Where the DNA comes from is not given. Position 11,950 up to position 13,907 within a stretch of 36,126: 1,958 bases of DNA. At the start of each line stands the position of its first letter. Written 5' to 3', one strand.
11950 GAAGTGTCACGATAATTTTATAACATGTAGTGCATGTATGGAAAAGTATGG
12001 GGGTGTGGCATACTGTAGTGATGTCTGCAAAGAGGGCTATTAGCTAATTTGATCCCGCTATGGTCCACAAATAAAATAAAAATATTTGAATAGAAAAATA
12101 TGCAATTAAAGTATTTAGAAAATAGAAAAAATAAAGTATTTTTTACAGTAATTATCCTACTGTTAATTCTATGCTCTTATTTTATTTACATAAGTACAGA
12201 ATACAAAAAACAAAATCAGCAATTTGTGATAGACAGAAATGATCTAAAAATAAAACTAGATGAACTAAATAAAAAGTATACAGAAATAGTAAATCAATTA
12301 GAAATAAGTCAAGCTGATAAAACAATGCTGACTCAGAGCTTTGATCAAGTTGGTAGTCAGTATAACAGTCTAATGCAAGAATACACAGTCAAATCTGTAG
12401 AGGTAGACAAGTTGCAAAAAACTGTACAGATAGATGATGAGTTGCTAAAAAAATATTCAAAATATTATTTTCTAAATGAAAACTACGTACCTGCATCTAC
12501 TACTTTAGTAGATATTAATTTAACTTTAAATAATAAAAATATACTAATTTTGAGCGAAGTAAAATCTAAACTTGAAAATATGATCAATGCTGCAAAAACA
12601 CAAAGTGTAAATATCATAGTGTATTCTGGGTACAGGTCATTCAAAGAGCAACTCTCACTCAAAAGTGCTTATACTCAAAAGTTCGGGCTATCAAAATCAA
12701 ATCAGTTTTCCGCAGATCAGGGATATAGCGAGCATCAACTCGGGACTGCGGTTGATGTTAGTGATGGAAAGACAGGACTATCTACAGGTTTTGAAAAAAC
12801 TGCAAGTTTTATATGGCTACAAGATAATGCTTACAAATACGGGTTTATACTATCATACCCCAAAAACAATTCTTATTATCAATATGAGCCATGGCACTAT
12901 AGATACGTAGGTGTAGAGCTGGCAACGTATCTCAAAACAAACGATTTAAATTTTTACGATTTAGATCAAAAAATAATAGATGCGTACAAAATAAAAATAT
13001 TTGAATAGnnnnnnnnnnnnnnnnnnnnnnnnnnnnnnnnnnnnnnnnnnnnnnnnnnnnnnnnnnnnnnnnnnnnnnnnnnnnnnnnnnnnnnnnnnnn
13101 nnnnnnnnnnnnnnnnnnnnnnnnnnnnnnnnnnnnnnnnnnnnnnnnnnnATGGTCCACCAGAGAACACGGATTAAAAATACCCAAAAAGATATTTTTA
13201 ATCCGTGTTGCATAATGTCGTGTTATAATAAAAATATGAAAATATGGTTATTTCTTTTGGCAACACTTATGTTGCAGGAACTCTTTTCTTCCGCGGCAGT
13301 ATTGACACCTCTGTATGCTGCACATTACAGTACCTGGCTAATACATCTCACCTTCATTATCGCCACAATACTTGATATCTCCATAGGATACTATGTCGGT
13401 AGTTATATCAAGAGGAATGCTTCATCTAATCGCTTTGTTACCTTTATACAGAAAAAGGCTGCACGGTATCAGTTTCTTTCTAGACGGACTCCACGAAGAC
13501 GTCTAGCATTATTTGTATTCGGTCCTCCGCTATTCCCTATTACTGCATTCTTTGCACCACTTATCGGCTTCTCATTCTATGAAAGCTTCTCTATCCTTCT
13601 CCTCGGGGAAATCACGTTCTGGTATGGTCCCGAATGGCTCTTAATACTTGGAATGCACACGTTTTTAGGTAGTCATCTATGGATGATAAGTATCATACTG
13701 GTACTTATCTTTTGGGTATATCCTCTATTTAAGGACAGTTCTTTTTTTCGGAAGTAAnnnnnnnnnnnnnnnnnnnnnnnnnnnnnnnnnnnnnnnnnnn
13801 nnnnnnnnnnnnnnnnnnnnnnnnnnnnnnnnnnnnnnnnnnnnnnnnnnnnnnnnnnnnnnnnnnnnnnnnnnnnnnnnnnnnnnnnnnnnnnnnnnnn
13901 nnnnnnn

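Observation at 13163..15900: G+C-rich island immediately downstream of tRNA-Ala encoding two O2-dependent His-box lipid oxidases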

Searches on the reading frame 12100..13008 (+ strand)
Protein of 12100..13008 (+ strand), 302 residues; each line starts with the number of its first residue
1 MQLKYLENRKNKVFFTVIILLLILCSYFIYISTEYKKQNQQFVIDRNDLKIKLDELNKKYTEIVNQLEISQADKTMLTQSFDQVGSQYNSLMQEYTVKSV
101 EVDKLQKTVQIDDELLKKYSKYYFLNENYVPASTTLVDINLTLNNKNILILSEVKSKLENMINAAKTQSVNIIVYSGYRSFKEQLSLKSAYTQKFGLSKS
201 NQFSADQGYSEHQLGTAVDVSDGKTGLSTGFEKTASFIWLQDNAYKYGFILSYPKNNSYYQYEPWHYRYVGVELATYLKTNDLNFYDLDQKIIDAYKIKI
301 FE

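Call 6: search_protein_families(library=pfam, proteins=[window:12100-13008:+], max_evalue=0.01)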
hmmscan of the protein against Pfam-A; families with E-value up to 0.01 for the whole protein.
window:12100-13008:+ (302 aa): 4 families
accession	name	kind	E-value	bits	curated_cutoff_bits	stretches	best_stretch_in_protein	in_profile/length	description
PF02557.22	VanY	-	1.7e-38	131.8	25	1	151-271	5-131/132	D-alanyl-D-alanine carboxypeptidase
PF13624.11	SurA_N_3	-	0.00033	21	27.2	1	5-93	4-90/162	SurA-like N-terminal domain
PF13623.11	SurA_N_2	-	0.005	17.2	28.5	1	9-109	5-110/145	SurA-like N-terminal domain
PF04530.17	Viral_Beta_CD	-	0.0088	16.8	23.4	0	13-54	57-98/123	Viral Beta C/D like family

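Call 63: find_related_loci(query=window:12100-13008:+, collection=metagenome_contigs, flank=8000)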
Query window:12100-13008:+ (302 aa) in metagenome_contigs; peptide patterns used: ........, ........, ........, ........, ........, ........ (x = any residue, [..] = any of these).
431 stretches matched a pattern; 227 encode a relative of the query (tblastn E <= 1e-3); the best 80 are kept; 80 distinct loci.
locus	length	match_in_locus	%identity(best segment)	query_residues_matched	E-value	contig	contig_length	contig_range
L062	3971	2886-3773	45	5-302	2e-69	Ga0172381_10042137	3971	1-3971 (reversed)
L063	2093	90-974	43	13-302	5e-70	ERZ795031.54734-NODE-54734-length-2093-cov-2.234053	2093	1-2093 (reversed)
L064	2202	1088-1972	43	13-302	1e-69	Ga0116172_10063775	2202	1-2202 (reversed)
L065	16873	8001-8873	41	20-302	2e-67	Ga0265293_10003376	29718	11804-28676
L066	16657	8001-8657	53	82-302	2e-67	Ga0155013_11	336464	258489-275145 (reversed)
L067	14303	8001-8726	47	56-302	4e-67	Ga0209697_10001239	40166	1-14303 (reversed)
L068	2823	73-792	52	66-302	8e-67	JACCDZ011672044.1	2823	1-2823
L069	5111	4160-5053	42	4-302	1e-65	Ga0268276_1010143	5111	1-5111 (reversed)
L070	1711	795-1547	45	52-302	2e-68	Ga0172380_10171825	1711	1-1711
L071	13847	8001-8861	44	6-302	2e-65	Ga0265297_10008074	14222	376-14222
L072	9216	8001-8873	40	20-302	3e-65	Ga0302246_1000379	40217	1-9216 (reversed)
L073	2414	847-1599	48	53-302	2e-66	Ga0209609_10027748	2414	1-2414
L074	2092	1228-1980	48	53-302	5e-67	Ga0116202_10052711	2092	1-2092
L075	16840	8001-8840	41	31-302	4e-65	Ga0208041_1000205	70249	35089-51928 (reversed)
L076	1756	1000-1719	48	63-302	1e-67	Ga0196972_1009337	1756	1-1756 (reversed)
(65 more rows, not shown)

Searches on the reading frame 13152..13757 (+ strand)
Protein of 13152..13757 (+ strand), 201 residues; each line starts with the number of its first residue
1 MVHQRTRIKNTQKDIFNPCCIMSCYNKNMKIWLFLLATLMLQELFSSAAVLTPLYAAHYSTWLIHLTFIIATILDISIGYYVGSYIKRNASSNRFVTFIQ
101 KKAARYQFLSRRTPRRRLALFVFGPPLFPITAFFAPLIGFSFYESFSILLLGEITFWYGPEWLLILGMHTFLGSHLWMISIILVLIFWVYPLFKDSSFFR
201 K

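Call 6: search_protein_families(library=pfam, proteins=[window:13152-13757:+], max_evalue=0.01)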
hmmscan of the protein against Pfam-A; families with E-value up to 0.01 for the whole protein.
window:13152-13757:+ (201 aa): 0 families

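Call 28: search_protein_families(library=ncbifam, proteins=[window:13236-13757:+], max_evalue=0.1)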
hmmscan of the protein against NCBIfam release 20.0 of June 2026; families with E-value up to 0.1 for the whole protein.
window:13236-13757:+ (173 aa): 0 families

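Call 42: search_protein_families(library=pfam, proteins=[window:13236-13757:+], max_evalue=10)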
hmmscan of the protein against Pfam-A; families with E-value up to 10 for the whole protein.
window:13236-13757:+ (173 aa): 0 families

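Call 65: search_protein_representatives(protein=window:13236-13757:+)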
Query: 173 residues. Proteins with E-value up to 0.001 (for the whole library): 109; up to 1e-10: 46; up to 1e-30: 1. The best 109 are listed.
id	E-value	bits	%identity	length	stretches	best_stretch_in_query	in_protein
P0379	7.4e-95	332.4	88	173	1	1-173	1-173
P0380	1.4e-30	123.1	42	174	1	5-157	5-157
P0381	1.6e-27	113.2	39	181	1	1-154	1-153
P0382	3.6e-27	112.0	38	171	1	7-162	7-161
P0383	3.6e-25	105.5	34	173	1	1-162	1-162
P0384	6.5e-25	104.6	38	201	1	3-153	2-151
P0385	3.6e-23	99.0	40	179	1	1-153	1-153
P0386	3.7e-20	89.1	35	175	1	1-158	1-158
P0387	4.5e-19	85.6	39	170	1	6-156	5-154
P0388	6.4e-19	85.1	32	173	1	2-159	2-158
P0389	8.8e-19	84.7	36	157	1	12-160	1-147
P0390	3.6e-18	82.7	38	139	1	37-158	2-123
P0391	8.4e-18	81.5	33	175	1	1-155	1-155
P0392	1.5e-17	80.7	33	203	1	1-164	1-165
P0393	4.3e-17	79.2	31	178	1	1-159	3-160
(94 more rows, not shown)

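Call 66: find_encoding_contigs(protein=P0379, flank=10000, max_places=5)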
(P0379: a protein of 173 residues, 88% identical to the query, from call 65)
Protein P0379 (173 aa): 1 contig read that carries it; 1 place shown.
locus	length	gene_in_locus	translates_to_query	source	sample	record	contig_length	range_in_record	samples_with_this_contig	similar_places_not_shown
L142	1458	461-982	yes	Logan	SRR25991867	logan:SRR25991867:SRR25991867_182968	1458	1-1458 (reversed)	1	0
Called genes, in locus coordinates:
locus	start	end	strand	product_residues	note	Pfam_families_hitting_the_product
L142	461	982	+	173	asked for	-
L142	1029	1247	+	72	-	-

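Call 79: search_protein_families(library=pfam, alignment_id=A4, max_evalue=0.01)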
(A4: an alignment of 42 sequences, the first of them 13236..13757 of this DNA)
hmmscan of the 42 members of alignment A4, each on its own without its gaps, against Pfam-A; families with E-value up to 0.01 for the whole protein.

A. member 1, window:13236-13757:+ (173 aa): 0 families

B. families by the number of members that match (of 42 scanned): 7 families
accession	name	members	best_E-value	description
PF09335.16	VTT_dom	7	4.7e-07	VTT domain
PF06695.16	Sm_multidrug_ex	4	0.001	Putative small multi-drug export protein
PF09527.15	ATPase_gene1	1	0.0024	Putative F0F1-ATPase subunit Ca2+/Mg2+ transporter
PF16955.11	OFeT_1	1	0.0028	Ferrous iron uptake permease, iron-lead transporter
PF15420.11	Abhydrolase_9_N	1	0.0049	Alpha/beta-hydrolase family N-terminus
PF14340.12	DUF4395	1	0.0074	Domain of unknown function (DUF4395)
PF01169.24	GDT1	1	0.0079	Divalent cation/proton antiporter GDT1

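Call 80: find_encoding_contigs(protein=P0380, flank=6000, max_places=4)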
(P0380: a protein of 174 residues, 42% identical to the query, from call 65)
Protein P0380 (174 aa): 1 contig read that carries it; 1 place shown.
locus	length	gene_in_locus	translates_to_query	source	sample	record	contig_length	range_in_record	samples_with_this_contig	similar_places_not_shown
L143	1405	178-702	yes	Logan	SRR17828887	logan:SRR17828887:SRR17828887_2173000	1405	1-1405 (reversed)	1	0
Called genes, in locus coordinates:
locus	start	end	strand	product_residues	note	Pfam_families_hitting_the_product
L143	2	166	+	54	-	?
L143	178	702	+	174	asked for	-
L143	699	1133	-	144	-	-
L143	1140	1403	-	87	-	?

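Call 94: search_protein_families(library=pfam, proteins=[L142:1029-1247:+], max_evalue=0.001)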
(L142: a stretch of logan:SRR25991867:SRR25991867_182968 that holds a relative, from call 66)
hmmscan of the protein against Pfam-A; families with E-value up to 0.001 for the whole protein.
L142:1029-1247:+ (72 aa): 0 families
